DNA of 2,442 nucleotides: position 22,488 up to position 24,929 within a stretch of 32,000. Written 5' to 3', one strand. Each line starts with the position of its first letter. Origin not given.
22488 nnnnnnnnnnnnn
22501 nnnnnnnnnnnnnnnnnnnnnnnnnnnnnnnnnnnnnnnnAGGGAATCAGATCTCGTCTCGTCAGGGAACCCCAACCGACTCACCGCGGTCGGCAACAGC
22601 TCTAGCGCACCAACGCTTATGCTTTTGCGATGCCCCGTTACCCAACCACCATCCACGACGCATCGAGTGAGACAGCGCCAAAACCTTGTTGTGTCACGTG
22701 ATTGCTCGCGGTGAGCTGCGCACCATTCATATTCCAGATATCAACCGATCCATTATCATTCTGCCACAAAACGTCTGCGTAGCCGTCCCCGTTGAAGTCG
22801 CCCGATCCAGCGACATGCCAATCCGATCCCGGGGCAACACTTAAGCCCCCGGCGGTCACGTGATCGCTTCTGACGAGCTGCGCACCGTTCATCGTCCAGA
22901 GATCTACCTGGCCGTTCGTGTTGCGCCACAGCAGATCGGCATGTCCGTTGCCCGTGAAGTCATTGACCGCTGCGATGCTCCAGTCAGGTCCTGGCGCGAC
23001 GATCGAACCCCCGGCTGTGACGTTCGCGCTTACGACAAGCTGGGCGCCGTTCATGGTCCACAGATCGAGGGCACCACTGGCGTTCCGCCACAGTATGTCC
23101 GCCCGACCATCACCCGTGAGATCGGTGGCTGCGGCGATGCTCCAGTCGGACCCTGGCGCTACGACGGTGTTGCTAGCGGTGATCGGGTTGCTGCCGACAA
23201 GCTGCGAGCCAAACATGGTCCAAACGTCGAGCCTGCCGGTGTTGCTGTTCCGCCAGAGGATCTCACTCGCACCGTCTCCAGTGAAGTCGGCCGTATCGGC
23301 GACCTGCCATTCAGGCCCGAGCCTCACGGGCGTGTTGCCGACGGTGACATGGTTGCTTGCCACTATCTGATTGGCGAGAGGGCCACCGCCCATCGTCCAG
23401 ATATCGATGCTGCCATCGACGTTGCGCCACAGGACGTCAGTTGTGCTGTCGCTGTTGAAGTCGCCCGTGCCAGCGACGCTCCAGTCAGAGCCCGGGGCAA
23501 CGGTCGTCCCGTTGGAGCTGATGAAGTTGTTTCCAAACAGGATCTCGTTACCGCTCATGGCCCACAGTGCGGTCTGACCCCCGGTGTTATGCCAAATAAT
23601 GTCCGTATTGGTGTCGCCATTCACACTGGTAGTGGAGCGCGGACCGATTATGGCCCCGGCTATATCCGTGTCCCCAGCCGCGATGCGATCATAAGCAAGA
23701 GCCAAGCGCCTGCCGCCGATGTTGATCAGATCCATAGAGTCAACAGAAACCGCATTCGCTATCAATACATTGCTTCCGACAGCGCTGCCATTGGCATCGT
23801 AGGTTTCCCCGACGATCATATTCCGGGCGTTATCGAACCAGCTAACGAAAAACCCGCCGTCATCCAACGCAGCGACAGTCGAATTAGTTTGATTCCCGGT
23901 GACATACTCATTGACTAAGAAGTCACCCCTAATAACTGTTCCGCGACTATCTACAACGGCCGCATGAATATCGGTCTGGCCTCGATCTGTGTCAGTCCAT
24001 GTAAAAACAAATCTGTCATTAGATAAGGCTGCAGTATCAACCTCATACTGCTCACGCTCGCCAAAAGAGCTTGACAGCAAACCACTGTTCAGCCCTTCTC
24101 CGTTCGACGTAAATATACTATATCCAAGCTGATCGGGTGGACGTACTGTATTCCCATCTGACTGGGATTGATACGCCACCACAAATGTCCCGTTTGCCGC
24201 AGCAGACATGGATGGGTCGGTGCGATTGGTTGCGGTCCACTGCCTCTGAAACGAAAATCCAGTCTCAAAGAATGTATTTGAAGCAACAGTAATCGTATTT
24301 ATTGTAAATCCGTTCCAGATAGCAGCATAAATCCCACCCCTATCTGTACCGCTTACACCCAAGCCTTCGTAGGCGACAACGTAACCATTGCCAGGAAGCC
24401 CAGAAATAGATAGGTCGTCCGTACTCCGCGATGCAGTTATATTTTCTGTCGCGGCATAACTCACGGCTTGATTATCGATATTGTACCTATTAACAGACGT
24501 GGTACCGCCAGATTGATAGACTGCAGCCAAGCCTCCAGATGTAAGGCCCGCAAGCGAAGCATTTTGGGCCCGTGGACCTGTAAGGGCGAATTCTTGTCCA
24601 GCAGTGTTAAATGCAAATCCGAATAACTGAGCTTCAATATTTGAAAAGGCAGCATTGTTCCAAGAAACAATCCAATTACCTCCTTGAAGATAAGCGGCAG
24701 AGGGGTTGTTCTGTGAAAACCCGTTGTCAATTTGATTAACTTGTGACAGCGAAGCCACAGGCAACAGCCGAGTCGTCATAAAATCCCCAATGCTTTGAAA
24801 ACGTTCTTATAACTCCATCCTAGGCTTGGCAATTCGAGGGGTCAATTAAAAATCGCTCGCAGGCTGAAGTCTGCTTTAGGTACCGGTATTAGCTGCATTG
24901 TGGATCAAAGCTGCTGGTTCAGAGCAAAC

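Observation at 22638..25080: Independently promoted low-GC double-propeller FG-GAP/VCBS gene inserted between portal and scaffold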

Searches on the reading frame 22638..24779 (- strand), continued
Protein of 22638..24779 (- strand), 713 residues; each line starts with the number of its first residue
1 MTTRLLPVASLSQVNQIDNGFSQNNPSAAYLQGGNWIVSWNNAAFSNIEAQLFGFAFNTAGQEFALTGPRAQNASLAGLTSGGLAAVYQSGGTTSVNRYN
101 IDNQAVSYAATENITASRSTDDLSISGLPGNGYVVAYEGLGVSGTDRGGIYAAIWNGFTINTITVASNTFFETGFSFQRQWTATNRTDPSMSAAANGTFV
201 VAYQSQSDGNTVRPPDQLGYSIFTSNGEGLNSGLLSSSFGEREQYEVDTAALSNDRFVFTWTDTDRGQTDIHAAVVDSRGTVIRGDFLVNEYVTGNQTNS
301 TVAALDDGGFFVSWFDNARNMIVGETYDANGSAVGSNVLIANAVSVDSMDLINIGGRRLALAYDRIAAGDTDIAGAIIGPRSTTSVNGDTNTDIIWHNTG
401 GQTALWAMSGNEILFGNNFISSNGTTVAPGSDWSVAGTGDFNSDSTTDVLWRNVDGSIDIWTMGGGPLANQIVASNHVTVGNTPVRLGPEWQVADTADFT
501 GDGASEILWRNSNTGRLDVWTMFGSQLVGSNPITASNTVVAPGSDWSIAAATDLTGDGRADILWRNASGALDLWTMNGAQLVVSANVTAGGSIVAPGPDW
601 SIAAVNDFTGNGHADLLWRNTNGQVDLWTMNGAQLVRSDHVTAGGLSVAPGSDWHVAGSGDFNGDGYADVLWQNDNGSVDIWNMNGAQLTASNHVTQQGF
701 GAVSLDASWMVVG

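Call 55: search_protein_families(library=pfam, proteins=[P0015, P0026, P0004, P0012], max_evalue=0.001)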
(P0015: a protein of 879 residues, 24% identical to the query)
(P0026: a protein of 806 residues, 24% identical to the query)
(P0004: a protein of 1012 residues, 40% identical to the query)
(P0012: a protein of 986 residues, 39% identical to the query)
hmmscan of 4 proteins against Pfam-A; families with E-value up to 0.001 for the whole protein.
P0015 (879 aa): 3 families
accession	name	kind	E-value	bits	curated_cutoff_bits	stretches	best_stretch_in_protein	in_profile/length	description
PF00353.25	HemolysinCabind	-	2.2e-13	50.3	23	3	420-453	2-35/36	RTX calcium-binding nonapeptide repeat (4 copies)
PF01839.29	FG-GAP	-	1.1e-12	48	22.1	1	515-532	8-25/37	FG-GAP repeat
PF13517.12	FG-GAP_3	-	2.2e-07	31.8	26.9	1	662-723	1-61/61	FG-GAP-like repeat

P0026 (806 aa): 3 families
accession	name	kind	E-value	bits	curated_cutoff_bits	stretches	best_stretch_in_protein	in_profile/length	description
PF00353.25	HemolysinCabind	-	8e-21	74.1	23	4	636-670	2-36/36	RTX calcium-binding nonapeptide repeat (4 copies)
PF00028.23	Cadherin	-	4.7e-05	24.2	28.8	1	523-609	3-91/93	Cadherin domain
PF13750.12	Big_3_3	-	0.00051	20.2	27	1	475-602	12-140/157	Bacterial Ig-like domain (group 3)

P0004 (1012 aa): 4 families
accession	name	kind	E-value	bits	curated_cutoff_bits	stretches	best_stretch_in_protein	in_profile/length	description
PF13517.12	FG-GAP_3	-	2.7e-34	118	26.9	4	825-884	1-61/61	FG-GAP-like repeat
PF01839.29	FG-GAP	-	4.2e-30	103.6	22.1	3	866-891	2-34/37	FG-GAP repeat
PF00353.25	HemolysinCabind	-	1.3e-15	57.4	23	3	433-466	2-35/36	RTX calcium-binding nonapeptide repeat (4 copies)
PF12256.14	TcdB_toxin_midN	-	1.4e-06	28.2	24.8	0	776-804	33-59/181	Insecticide toxin TcdB middle/N-terminal region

P0012 (986 aa): 3 families
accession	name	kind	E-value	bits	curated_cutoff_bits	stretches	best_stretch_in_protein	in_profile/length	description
PF00353.25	HemolysinCabind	-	3.3e-34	116.9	23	7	366-400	2-36/36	RTX calcium-binding nonapeptide repeat (4 copies)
PF13517.12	FG-GAP_3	-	2.2e-28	99.1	26.9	4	681-743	1-61/61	FG-GAP-like repeat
PF01839.29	FG-GAP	-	3.4e-28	97.5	22.1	5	879-898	6-25/37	FG-GAP repeat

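Call 65: search_solved_structures(query=window:22641-24779:-, max_evalue=0.01)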
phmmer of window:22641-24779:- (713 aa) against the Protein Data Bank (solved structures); distinct sequences matched with E-value up to 0.01: 0.
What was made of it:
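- Tried and rejected: Solved relatives: phmmer against PDB sequences gave nothing (call 65).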

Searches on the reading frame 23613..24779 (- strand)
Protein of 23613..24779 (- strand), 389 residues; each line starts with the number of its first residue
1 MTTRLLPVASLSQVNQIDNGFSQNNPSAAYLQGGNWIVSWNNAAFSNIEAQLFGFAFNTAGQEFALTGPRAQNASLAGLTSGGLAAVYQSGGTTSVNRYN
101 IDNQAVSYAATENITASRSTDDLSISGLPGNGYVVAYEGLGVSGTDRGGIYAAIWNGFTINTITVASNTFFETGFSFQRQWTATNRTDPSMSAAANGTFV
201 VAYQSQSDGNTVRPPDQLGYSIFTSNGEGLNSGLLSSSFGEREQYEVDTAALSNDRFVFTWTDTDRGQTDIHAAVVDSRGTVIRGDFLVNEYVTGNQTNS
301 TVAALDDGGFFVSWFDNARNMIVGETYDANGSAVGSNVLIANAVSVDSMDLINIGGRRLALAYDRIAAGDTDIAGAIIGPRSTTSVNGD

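Call 20: find_homologous_proteins(query=window:23613-24779:-, max_evalue=0.01)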
Query seq(389 aa) (389 aa): 6 proteins with E <= 0.01 among 8000 candidates.
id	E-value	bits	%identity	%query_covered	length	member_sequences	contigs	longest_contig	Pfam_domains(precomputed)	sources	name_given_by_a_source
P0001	1.3e-29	121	100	18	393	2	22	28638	PF01839.30,PF13517.13,PF07483.17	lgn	-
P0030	1.2e-20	92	25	81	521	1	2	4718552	-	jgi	jgi:hypothetical protein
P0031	1.4e-9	55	31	34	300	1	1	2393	-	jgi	jgi:hypothetical protein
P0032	3.0e-9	54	29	33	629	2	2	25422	-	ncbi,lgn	-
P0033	4.7e-6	44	31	23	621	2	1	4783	-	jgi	-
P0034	1.1e-3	36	35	16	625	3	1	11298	PF00353.26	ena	-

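Call 32: search_protein_representatives(protein=window:23613-24779:-)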
Query: 389 residues. Proteins with E-value up to 0.001 (for the whole library): 11607; up to 1e-10: 4686; up to 1e-30: 371. The best 150 are listed.
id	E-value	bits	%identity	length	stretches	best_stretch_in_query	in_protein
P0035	2.0e-194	662.0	34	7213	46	183-336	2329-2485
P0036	9.6e-168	574.2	32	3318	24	181-340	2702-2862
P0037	6.4e-146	502.4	29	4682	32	98-320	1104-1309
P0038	2.7e-129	447.7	30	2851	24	215-316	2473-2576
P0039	5.0e-123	427.1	34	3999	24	180-333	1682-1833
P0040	1.5e-110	386.0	32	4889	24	165-320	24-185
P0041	3.9e-106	371.5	31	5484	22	87-340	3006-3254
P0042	1.9e-105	369.3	32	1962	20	114-340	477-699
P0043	3.1e-103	362.0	33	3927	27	244-350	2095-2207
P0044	2.9e-102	358.8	36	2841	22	246-348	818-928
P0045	2.2e-101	355.8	36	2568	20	265-343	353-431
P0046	3.0e-96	339.0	32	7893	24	182-364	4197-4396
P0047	1.5e-90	320.3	33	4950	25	249-351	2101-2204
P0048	3.3e-90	319.1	35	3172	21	230-340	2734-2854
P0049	6.5e-89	314.8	32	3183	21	237-343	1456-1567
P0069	5.1e-69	249.4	37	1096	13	239-316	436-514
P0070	5.7e-69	249.2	38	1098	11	244-340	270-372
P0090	4.1e-61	223.4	37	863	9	181-340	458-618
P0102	1.7e-56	208.2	36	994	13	247-335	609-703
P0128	1.0e-50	189.1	33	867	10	243-341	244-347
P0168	6.0e-45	170.2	32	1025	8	186-318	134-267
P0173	3.5e-44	167.7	32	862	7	182-339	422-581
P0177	1.3e-43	165.8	38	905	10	243-337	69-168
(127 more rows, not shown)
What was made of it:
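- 23625..24710 (-): N-terminal propeller (about aa 24-385) with seven degenerate 'GGFVVxW' repeats. GC3 is about 0.40 up to codon 303 (nt 23873). 11,607 library proteins match at E<=0.001, and the best 150 listed are mostly multi-kilodalton repeat proteins (call 32).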

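Call 33: search_protein_families(library=pfam, proteins=[P0090, P0128, P0173, P0168, P0069, P0070, P0177, P0102], max_evalue=0.001)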
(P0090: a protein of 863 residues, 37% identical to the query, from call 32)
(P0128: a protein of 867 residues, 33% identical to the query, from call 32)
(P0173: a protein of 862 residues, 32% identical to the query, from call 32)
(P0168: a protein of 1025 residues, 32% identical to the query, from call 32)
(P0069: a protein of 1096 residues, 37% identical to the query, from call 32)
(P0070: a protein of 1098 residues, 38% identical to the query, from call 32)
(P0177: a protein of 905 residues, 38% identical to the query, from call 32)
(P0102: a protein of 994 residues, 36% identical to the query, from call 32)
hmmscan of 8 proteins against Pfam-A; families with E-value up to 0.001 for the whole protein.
P0090 (863 aa): 3 families
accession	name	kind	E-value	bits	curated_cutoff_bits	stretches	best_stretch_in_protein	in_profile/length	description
PF04234.18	CopC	-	4.8e-05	24.7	23.3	0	662-710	38-84/92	CopC domain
PF04616.20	Glyco_hydro_43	-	9e-05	22.4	32.2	0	173-224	115-166/288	Glycosyl hydrolases family 43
PF05404.17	TRAP-delta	-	0.00083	19.4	25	0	626-667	61-102/162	Translocon-associated protein, delta subunit precursor (TRAP-delta)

P0128 (867 aa): 2 families
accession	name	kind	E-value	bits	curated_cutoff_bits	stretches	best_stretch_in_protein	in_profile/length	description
PF04234.18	CopC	-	3.8e-09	37.9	23.3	0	346-378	49-81/92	CopC domain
PF04616.20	Glyco_hydro_43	-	3.9e-05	23.6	32.2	0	126-188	112-174/288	Glycosyl hydrolases family 43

P0173 (862 aa): 2 families
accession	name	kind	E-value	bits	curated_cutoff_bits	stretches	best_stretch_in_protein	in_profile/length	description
PF22036.2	MoaF_like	-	7.6e-06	26.2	27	0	485-534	40-91/94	MoaF-like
PF04234.18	CopC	-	0.00022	22.6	23.3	0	30-71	45-87/92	CopC domain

P0168 (1025 aa): 4 families
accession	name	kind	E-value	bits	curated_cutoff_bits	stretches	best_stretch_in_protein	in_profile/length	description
PF00353.25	HemolysinCabind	-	1.9e-16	60.1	23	3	918-952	1-35/36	RTX calcium-binding nonapeptide repeat (4 copies)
PF00028.23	Cadherin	-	3.9e-05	24.4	28.8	1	427-487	18-78/93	Cadherin domain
PF04234.18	CopC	-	6.4e-05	24.3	23.3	0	345-386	36-75/92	CopC domain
PF13529.12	Peptidase_C39_2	-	0.00051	21.1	24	0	699-746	46-94/143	Peptidase_C39 like family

P0069 (1096 aa): 2 families
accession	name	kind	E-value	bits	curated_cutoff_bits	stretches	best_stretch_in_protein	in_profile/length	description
PF04234.18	CopC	-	4e-09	37.8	23.3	0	419-464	33-81/92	CopC domain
PF03330.24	DPBB_1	-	7e-06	26.6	28.8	0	524-554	4-33/83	Lytic transglycolase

P0070 (1098 aa): 5 families
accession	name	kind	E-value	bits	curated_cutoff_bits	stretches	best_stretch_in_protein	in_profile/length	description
PF00353.25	HemolysinCabind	-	5.6e-17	61.8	23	3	501-535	1-35/36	RTX calcium-binding nonapeptide repeat (4 copies)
PF17963.7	Big_9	-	9.6e-16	58.9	23.6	1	592-666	12-86/89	Bacterial Ig domain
PF17892.7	Cadherin_5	-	5.3e-14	52.3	26.5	1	607-670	34-97/98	Cadherin-like domain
PF04234.18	CopC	-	2.4e-05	25.7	23.3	0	26-76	33-82/92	CopC domain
PF04616.20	Glyco_hydro_43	-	8.6e-05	22.5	32.2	0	322-383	118-179/288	Glycosyl hydrolases family 43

P0177 (905 aa): 1 family
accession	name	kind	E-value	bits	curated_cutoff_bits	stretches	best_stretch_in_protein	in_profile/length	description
PF18416.6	GbpA_2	-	1e-06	29.4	26.6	0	670-694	18-42/101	N-acetylglucosamine binding protein domain 2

P0102 (994 aa): 2 families
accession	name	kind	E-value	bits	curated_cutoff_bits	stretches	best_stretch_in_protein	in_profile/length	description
PF04234.18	CopC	-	0.00018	22.9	23.3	0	707-740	48-81/92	CopC domain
PF03843.18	Slp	-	0.00024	21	22.5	0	681-736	32-84/153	Outer membrane lipoprotein Slp family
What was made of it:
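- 23625..24710 (-): Two of eight such proteins scanned carry RTX repeats plus cadherin or Ig domains (call 33).
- Of eight relatives of the N-terminal half scanned, two carry RTX repeats with cadherin or Ig domains (call 33).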

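Call 55: search_protein_families(library=pfam, proteins=[P0030, P0032], max_evalue=0.001)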
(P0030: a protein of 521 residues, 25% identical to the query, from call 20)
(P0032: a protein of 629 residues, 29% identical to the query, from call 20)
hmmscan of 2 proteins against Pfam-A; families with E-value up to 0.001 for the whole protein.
P0030 (521 aa): 1 family
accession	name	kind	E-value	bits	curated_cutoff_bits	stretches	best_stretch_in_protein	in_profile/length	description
PF04234.18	CopC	-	0.00024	22.5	23.3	0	58-107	39-86/92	CopC domain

P0032 (629 aa): 0 families
